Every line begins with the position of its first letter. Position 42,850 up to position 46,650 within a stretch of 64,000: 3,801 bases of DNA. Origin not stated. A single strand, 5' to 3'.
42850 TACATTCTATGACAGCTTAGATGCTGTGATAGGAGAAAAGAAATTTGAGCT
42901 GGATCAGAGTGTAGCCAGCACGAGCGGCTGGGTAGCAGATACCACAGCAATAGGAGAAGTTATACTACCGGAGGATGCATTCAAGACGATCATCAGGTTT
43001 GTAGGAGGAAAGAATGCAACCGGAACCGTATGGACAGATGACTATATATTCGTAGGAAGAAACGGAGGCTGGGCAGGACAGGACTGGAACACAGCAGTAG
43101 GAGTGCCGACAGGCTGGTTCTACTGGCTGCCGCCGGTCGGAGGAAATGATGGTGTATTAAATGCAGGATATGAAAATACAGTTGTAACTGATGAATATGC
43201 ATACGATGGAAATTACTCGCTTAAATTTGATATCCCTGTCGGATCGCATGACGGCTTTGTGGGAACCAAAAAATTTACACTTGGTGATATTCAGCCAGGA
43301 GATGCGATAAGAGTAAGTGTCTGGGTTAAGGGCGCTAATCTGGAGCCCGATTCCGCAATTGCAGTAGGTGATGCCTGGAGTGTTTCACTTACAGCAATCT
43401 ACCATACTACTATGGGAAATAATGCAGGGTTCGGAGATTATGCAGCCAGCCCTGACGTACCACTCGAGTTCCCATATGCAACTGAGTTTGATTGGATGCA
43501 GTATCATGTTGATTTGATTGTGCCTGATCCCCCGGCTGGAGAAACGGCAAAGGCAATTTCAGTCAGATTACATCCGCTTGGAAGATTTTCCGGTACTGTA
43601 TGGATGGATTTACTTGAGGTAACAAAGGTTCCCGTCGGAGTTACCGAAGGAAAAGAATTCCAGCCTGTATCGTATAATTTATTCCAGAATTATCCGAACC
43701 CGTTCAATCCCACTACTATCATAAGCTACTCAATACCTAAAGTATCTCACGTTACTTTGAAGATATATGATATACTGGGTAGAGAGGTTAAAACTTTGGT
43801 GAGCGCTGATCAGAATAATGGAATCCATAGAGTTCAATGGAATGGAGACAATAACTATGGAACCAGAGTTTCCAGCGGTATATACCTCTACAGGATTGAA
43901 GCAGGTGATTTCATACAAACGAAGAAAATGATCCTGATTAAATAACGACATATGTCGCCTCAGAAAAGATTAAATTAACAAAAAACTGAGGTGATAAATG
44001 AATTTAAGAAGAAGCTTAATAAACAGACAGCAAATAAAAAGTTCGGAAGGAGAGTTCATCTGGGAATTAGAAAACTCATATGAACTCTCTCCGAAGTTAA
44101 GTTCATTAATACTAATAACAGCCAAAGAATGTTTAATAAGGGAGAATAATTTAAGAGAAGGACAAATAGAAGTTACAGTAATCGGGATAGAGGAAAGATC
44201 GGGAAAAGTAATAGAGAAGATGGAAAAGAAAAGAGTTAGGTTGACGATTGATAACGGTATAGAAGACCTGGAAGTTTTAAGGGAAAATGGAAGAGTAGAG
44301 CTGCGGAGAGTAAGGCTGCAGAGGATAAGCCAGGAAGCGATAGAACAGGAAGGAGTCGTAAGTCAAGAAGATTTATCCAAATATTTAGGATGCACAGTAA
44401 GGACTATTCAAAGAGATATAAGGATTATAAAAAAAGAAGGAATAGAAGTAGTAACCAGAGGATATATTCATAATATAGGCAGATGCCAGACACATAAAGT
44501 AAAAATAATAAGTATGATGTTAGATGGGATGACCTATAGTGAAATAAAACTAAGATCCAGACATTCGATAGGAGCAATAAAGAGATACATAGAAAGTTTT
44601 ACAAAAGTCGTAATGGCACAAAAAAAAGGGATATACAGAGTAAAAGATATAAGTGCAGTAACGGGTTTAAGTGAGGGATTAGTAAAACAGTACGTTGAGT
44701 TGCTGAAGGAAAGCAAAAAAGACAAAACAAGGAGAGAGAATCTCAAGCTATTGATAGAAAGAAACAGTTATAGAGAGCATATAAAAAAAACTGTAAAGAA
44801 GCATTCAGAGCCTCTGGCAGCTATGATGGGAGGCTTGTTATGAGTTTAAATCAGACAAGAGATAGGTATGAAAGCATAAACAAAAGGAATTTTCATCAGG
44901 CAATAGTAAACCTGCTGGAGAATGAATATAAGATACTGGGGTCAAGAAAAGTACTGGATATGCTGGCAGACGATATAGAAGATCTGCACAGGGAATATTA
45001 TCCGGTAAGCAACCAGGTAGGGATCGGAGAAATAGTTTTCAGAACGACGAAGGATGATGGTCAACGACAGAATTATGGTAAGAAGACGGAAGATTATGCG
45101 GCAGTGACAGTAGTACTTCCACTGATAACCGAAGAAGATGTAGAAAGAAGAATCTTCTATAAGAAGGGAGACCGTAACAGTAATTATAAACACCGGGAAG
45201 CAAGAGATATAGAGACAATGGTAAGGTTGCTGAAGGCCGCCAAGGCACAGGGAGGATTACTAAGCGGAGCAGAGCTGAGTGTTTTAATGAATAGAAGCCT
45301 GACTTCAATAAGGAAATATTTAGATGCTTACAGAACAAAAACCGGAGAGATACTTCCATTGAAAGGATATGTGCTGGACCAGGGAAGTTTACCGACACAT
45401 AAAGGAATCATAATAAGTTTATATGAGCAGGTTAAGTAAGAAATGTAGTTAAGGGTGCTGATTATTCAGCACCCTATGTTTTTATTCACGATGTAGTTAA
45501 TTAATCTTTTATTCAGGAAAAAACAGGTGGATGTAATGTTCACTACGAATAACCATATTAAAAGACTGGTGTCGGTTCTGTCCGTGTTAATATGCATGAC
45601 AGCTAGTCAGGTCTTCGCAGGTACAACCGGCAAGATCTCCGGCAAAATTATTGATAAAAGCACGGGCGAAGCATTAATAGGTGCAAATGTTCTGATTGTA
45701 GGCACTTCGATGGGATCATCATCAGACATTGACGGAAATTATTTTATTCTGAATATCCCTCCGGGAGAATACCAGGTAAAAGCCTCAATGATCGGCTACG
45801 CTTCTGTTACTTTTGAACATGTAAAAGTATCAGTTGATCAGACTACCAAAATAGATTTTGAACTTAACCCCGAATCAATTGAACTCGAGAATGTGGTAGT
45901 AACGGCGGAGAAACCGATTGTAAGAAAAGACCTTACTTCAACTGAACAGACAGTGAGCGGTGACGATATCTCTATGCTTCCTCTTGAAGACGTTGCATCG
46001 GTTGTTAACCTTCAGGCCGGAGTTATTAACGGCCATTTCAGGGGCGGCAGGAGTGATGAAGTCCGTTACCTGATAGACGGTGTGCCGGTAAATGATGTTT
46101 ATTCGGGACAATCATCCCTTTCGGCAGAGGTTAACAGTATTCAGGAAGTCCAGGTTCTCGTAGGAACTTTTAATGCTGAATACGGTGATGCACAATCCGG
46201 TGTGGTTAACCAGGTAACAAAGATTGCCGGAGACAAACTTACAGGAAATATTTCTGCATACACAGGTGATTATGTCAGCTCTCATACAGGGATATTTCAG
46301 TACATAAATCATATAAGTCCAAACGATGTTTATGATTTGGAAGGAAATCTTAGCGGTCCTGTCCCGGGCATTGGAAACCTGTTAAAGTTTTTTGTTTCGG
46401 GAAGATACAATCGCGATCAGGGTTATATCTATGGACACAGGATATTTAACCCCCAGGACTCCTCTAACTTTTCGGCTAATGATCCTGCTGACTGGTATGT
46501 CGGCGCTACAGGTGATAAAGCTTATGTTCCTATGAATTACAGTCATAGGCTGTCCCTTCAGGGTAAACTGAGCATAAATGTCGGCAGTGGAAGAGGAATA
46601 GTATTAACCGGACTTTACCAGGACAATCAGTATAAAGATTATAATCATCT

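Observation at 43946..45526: About 1.55-kb two-gene cassette flanked by imperfect inverted repeats, inserted in the glycan locus, with no recognisable transposase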

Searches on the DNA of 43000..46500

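Call 69: search_rna_families(source=window, start=43000, end=46500, threshold=evalue, max_evalue=1)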
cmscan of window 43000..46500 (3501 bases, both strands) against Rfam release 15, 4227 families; matches with E-value up to 1: 1.
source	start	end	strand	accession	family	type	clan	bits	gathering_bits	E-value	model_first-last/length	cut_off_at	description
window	45301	45486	+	RF00018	CsrB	Gene; sRNA;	CL00106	15.6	71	0.21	1-356/356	no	CsrB/RsmB RNA family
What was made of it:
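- Tried and rejected: None (call 69).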

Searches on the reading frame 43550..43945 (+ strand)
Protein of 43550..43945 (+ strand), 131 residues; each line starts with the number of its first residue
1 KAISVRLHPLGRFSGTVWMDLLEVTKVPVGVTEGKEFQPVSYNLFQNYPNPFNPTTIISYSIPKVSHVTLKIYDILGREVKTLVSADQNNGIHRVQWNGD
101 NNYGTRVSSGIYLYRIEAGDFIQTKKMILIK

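Call 60: search_protein_families(library=pfam, proteins=[window:43550-43945:+], max_evalue=0.001)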
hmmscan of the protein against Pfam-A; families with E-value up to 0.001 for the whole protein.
window:43550-43945:+ (131 aa): 3 families
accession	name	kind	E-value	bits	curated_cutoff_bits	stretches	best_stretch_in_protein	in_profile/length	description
PF13860.13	FlgD_ig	-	4.6e-11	43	27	1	64-118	21-75/79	FlgD Ig-like domain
PF18962.6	Por_Secre_tail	-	1.9e-08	34.9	27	1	48-128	2-74/75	Secretion system C-terminal sorting domain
PF13585.12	CHU_C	-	2.7e-05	24.7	27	1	62-125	23-80/86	CHU_C Type IX secretion signal domain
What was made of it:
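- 41384..43945 (+): Target gene: an 853-aa surface protein with a T9SS C-terminal sorting domain (Por_Secre_tail, about 43691-43933). Its final A+TAA (43942-43945) is supplied by the element. PF18962 E 1.9e-8 on residues translated from 43550-43945 (call 60).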
